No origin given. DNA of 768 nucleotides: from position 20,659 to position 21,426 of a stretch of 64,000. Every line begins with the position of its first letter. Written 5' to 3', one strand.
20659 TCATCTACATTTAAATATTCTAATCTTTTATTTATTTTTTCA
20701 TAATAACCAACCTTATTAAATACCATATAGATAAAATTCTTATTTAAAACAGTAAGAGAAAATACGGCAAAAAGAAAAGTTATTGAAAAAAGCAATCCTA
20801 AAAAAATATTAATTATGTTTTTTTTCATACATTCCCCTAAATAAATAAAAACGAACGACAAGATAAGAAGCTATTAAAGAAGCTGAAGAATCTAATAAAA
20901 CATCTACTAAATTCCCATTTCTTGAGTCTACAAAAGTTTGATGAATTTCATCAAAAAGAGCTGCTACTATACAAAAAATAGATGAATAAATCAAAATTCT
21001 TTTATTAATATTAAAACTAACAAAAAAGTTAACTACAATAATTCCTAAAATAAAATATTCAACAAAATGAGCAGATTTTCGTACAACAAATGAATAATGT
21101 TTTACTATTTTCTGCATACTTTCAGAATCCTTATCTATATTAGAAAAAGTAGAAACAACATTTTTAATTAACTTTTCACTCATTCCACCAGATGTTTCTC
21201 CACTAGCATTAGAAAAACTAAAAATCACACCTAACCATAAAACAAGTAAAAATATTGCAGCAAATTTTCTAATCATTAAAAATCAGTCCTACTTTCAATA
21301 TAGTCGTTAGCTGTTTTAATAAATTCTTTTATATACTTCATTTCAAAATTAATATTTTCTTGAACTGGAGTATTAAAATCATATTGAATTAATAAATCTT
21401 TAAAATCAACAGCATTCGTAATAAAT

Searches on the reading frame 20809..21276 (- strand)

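Call 6: search_protein_families(library=ncbifam, proteins=[window:20809-21276:-], max_evalue=0.01)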
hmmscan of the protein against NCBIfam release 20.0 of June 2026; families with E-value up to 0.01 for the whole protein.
window:20809-21276:- (155 aa): 1 family
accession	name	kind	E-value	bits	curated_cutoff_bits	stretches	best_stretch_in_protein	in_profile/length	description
NF037970.1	vanZ_1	subfamily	9.7e-26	90.6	20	1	14-130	1-106/109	VanZ family protein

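Call 7: search_protein_families(library=pfam, proteins=[window:20809-21276:-], max_evalue=0.01)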
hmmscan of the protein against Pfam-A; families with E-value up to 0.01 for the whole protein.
window:20809-21276:- (155 aa): 1 family
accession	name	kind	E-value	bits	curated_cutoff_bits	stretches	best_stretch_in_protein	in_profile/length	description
PF04892.17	VanZ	-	9e-16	59.1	30.1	1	8-141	2-123/126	VanZ like family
